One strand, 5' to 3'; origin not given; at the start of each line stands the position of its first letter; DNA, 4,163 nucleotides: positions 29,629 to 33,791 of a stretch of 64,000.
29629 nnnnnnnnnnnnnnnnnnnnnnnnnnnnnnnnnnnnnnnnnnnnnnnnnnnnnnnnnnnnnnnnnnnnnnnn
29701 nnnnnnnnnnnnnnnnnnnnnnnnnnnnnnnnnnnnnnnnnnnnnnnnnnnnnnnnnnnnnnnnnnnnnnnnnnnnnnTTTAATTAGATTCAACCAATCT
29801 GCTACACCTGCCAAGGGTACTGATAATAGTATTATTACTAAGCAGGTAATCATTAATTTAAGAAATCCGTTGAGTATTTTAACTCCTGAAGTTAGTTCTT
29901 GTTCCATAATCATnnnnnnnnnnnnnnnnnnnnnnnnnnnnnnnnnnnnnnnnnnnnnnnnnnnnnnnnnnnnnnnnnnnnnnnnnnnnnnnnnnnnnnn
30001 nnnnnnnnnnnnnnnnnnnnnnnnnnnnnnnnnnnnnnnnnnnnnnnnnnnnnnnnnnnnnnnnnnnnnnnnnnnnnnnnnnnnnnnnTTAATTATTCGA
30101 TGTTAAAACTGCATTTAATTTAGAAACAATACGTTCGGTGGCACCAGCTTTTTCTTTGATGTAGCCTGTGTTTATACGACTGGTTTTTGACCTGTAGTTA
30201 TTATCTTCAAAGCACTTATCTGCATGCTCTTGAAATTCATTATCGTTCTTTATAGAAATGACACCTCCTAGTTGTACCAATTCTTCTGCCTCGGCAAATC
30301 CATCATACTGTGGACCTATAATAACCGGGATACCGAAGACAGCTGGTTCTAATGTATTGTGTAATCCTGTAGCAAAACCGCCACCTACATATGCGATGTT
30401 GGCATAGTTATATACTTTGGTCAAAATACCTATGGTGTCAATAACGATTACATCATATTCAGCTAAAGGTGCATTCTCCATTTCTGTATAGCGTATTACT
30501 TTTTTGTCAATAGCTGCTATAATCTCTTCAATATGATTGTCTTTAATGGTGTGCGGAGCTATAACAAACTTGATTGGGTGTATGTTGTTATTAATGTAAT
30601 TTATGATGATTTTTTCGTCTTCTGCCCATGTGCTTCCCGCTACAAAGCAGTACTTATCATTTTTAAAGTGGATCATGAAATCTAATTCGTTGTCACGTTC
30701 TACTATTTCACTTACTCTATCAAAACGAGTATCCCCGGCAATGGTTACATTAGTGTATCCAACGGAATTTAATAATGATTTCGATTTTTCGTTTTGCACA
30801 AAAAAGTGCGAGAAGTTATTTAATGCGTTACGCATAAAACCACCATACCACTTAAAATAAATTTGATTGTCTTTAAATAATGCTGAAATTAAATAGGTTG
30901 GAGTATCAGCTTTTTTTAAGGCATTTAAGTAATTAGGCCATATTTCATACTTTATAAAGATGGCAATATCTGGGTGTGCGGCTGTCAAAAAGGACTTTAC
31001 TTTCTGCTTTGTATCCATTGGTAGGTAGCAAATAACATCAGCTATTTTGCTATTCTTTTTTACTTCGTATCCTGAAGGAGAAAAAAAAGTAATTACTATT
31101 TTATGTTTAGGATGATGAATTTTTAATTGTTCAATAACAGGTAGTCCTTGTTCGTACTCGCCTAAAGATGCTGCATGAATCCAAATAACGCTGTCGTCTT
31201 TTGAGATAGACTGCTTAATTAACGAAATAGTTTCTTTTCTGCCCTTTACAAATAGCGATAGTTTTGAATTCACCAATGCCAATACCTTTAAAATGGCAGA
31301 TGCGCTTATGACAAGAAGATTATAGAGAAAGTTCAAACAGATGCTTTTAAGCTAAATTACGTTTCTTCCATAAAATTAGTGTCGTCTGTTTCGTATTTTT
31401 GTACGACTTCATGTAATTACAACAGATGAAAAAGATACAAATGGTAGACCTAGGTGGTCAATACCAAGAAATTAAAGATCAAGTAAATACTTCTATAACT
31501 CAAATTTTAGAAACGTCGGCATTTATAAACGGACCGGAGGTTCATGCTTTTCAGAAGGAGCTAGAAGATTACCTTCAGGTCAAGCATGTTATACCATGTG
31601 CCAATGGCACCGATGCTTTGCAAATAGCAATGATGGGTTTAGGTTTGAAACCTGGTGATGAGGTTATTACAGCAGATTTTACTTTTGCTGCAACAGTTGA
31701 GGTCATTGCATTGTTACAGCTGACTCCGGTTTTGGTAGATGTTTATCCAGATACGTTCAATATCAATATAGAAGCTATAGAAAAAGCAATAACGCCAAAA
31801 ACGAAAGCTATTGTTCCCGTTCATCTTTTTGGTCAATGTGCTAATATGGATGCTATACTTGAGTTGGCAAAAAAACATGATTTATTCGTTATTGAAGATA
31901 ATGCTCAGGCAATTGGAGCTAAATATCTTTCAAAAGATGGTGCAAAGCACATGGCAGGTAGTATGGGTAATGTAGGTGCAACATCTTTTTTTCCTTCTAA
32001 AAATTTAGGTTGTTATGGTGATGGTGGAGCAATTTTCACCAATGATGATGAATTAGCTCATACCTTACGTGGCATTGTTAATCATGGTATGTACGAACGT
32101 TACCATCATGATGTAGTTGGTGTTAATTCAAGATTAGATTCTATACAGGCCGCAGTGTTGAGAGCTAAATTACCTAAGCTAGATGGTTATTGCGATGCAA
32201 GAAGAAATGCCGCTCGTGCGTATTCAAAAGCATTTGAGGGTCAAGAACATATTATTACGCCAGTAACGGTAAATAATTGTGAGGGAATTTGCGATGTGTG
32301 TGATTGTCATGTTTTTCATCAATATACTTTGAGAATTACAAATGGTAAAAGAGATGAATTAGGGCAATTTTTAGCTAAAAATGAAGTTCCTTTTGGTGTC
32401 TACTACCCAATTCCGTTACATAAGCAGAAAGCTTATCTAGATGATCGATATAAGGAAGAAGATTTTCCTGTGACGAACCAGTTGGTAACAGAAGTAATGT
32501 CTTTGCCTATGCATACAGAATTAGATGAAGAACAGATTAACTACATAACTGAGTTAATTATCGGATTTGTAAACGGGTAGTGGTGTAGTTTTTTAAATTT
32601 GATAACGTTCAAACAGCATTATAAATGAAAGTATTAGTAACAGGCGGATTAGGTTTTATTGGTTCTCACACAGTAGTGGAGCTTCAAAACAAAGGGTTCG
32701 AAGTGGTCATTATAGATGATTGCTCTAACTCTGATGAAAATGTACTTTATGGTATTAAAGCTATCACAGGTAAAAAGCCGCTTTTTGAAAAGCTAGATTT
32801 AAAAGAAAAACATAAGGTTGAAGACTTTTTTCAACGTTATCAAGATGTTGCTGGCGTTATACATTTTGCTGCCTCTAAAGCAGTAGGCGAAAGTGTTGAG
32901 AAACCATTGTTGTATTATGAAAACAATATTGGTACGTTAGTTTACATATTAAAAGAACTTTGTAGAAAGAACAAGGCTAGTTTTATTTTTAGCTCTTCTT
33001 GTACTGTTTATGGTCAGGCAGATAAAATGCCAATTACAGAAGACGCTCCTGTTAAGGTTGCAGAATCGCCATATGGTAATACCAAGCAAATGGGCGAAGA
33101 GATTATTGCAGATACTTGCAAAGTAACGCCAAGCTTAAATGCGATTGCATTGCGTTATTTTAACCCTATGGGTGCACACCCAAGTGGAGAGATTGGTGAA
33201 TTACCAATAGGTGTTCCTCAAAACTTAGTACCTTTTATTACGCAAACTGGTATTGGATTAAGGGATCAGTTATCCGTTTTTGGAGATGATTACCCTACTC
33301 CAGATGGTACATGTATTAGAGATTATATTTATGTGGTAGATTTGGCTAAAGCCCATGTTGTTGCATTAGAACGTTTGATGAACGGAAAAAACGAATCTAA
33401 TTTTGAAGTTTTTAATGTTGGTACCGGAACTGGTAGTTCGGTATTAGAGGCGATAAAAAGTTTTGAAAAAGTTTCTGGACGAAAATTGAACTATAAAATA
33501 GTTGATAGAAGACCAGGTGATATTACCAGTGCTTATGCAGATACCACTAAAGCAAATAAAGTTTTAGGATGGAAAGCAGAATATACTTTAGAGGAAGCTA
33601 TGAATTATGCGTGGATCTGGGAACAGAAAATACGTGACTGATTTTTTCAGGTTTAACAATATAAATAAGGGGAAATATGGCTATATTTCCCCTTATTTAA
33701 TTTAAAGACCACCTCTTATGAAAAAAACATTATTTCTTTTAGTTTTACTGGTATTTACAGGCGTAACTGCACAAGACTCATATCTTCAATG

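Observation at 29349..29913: Tandem pair of small membrane peptides with their own terminator in the gap between GH16 and waaA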

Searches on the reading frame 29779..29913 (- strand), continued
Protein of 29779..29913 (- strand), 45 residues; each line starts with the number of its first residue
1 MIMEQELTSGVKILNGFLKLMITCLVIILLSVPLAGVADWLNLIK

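Call 69: find_related_loci(query=A2, collection=viral_contigs, flank=2000)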
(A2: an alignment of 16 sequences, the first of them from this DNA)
Query A2 (45 aa) in viral_contigs; peptide patterns used: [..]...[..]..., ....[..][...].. (x = any residue, [..] = any of these).
54 stretches matched a pattern, but none encodes a relative of the query by tblastn (E <= 1e-3).

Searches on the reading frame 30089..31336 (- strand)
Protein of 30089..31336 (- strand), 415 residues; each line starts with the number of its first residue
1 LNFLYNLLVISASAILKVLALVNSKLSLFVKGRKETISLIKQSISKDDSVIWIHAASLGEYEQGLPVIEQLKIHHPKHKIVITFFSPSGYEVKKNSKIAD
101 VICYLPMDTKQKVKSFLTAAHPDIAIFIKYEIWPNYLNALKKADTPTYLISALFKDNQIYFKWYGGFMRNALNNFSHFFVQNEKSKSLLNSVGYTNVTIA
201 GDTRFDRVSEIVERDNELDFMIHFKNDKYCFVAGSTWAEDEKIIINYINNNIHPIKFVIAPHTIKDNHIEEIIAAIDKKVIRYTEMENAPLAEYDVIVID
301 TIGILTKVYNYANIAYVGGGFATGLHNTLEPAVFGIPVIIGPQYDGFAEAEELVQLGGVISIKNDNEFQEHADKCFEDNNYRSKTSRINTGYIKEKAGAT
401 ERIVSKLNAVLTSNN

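Call 56: search_protein_families(library=pfam, proteins=[window:30089-31336:-], max_evalue=0.00001)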
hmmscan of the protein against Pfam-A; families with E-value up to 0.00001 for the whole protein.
window:30089-31336:- (415 aa): 1 family
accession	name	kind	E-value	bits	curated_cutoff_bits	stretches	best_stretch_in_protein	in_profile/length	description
PF04413.22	Glycos_transf_N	-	3.5e-46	157.4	23.9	1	36-207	6-179/179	3-Deoxy-D-manno-octulosonic-acid transferase (kdotransferase)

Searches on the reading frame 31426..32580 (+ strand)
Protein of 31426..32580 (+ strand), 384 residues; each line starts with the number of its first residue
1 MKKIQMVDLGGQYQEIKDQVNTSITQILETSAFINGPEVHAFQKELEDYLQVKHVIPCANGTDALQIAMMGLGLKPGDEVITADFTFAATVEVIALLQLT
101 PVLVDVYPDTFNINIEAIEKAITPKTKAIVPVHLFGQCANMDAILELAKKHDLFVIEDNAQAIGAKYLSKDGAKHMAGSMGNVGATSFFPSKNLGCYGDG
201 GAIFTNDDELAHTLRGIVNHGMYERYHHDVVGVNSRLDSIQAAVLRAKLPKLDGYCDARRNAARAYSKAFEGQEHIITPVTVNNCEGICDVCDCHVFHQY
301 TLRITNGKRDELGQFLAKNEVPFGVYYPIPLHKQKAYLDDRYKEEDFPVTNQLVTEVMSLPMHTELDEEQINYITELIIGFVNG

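Call 56: search_protein_families(library=pfam, proteins=[window:31426-32580:+], max_evalue=0.00001)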
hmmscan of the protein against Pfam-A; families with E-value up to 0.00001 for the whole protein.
window:31426-32580:+ (384 aa): 5 families
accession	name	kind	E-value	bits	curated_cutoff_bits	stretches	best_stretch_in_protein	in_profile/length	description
PF01041.23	DegT_DnrJ_EryC1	-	4.9e-115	385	19.8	1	16-377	3-358/360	DegT/DnrJ/EryC1/StrS aminotransferase family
PF00155.27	Aminotran_1_2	-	2.2e-12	47.3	19.7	1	39-223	44-250/361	Aminotransferase class I and II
PF01212.27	Beta_elim_lyase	-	2.5e-09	37.3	27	1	35-217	30-225/288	Beta-eliminating lyase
PF00266.25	Aminotran_5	-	1.5e-08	34.5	21.5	1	51-165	57-182/371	Aminotransferase class-V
PF01053.26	Cys_Met_Meta_PP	-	1.5e-06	27.5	27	1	36-162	51-177/381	Cys/Met metabolism PLP-dependent enzyme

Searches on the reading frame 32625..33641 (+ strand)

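Call 56: search_protein_families(library=pfam, proteins=[window:32625-33641:+], max_evalue=0.00001)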
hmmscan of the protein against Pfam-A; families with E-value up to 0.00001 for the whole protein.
window:32625-33641:+ (338 aa): 5 families
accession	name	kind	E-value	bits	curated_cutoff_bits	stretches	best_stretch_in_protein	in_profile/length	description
PF16363.11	GDP_Man_Dehyd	-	2.8e-49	168.8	27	1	4-326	1-329/332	GDP-mannose 4,6 dehydratase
PF01370.27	Epimerase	-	3.1e-45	154.9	20.9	1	3-266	1-240/240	NAD dependent epimerase/dehydratase family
PF01073.25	3Beta_HSD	-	4.2e-13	49.4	22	1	4-177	1-177/280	3-beta hydroxysteroid dehydrogenase/isomerase family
PF04321.23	RmlD_sub_bind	-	5.9e-12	45.7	27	1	1-166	1-141/287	RmlD substrate binding domain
PF02719.21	Polysacc_synt_2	-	7.7e-07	29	20.2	1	3-125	1-128/293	Polysaccharide biosynthesis protein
